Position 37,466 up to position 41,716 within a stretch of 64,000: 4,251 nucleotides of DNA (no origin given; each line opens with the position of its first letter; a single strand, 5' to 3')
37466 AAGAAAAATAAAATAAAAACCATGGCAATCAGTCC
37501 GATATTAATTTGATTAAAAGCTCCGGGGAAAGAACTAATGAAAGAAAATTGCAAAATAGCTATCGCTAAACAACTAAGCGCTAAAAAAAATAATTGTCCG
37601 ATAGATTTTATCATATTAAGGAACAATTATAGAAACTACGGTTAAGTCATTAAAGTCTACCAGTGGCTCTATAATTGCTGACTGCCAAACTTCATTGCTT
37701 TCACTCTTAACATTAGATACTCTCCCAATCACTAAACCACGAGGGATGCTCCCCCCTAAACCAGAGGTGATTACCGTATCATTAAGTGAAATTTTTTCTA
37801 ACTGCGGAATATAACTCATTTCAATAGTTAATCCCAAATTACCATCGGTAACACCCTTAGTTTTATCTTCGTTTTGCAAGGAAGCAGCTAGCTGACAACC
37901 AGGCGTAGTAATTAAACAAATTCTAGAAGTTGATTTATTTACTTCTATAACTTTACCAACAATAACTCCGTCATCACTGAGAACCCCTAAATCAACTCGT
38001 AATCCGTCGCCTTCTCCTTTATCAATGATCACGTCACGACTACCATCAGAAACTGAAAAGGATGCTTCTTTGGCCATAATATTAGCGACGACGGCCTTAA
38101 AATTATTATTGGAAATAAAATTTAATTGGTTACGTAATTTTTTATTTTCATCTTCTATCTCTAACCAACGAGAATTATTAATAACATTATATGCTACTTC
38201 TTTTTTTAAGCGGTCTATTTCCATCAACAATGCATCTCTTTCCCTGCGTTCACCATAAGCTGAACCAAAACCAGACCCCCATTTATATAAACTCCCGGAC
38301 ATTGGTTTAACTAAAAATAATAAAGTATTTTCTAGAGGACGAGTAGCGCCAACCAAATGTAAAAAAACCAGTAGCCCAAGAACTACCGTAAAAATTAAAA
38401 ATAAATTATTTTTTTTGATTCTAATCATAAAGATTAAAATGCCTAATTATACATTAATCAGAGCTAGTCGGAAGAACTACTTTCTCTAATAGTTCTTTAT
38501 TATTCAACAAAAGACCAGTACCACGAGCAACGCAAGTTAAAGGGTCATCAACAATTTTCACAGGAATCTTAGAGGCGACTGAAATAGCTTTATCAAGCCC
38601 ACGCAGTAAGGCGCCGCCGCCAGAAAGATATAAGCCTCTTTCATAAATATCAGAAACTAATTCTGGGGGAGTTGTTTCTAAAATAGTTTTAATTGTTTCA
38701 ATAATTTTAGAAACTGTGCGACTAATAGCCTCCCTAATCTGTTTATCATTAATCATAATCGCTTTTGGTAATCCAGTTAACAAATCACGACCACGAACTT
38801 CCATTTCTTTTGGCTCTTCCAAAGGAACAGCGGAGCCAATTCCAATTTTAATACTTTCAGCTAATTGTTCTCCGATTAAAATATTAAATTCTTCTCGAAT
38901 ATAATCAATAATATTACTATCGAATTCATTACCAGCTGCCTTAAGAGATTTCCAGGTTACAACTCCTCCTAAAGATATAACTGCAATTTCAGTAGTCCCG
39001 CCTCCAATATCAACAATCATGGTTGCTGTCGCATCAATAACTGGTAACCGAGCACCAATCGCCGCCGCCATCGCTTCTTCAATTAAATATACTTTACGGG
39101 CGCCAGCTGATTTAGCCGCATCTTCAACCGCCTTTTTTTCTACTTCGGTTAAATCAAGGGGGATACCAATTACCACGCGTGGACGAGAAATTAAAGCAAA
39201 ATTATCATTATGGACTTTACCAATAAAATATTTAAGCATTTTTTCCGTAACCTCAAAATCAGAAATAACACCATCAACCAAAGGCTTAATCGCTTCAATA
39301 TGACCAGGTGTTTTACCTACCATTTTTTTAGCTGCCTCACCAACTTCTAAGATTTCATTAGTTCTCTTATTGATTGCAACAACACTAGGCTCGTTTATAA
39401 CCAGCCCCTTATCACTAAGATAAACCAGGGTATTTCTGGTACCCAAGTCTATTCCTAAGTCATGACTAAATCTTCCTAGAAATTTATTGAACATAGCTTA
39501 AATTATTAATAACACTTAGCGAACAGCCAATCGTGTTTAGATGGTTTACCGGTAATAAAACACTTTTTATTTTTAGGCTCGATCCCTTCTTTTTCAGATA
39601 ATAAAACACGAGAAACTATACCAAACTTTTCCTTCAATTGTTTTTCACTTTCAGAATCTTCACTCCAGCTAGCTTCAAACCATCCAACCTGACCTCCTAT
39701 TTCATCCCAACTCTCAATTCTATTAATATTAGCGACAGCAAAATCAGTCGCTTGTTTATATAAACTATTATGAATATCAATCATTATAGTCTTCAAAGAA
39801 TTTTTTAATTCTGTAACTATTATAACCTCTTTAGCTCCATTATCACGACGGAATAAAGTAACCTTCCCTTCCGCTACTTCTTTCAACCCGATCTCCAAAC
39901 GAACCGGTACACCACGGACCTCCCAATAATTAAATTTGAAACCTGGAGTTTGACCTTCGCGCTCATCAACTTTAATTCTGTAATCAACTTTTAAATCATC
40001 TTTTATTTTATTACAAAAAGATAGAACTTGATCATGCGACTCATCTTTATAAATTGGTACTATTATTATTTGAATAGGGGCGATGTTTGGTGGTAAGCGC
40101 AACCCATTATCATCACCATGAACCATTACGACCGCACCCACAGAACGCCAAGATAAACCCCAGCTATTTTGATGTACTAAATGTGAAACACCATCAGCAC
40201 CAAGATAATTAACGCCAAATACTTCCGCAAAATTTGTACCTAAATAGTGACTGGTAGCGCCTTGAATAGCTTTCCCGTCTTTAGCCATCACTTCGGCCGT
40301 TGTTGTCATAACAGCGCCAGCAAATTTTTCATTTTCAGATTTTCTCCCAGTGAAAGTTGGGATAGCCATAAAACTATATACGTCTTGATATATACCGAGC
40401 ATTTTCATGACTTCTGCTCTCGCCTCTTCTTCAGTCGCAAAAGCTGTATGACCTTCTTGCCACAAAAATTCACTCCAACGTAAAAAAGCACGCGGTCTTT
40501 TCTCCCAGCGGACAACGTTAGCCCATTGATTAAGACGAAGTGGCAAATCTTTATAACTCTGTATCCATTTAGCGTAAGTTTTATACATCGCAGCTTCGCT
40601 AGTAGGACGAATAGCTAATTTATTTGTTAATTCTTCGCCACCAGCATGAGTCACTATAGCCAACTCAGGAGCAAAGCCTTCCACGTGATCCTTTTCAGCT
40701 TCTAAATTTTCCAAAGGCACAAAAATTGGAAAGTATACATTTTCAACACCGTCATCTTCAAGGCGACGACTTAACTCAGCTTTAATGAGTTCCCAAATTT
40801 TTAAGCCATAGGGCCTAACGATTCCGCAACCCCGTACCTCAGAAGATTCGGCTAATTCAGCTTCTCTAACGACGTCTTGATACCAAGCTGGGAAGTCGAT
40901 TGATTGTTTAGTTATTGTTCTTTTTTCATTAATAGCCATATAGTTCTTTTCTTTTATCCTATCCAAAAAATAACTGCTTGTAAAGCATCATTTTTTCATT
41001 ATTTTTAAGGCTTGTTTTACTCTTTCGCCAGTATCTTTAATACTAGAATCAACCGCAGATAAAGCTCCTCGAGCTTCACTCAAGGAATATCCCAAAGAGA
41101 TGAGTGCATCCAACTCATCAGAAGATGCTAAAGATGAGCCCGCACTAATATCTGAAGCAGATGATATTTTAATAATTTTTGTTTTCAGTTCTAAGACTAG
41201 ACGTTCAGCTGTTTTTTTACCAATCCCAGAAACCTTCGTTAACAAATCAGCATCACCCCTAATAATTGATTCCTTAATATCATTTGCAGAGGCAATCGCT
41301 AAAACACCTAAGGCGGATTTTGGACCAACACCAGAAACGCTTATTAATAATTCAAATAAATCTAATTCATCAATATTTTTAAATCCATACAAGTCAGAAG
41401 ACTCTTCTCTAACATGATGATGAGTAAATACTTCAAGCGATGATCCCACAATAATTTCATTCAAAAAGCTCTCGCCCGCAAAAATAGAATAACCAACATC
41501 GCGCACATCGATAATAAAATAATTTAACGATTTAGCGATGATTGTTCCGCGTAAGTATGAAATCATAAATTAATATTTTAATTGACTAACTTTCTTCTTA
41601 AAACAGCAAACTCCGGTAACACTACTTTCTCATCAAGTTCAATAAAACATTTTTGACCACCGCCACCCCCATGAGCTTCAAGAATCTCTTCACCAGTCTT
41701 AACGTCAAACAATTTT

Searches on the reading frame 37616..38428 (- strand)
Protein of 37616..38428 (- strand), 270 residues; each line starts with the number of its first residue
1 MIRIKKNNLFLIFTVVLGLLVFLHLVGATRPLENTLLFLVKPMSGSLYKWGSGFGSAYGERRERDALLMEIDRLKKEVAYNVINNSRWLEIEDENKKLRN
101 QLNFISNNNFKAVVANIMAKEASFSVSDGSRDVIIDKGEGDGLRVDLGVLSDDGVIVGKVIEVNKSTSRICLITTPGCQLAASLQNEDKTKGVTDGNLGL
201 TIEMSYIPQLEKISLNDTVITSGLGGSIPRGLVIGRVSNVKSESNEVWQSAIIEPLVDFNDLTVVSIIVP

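Call 72: search_protein_families(library=pfam, proteins=[window:37616-38428:-], max_evalue=0.00001)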
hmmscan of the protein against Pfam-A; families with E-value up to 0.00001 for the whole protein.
window:37616-38428:- (270 aa): 1 family
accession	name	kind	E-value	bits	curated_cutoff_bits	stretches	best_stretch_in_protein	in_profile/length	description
PF04085.20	MreC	-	9.4e-34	116.7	28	1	127-268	7-146/147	Rod shape-determining protein MreC, barrel core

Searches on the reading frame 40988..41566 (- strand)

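Call 72: search_protein_families(library=pfam, proteins=[window:40988-41566:-], max_evalue=0.00001)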
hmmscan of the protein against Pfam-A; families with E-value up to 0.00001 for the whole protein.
window:40988-41566:- (192 aa): 4 families
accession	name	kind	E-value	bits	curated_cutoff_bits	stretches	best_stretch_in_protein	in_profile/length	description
PF01330.27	RuvA_N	-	2.6e-17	63.1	23.6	1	1-61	1-61/61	RuvA N terminal domain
PF14520.12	HHH_5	-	1.2e-15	58.2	27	1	71-128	1-56/57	Helix-hairpin-helix domain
PF07499.19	RuvA_C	-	6.6e-08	33.4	24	1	149-190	4-46/47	RuvA, C-terminal domain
PF00633.29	HHH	-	8.8e-08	32.1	24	0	99-123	3-27/30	Helix-hairpin-helix motif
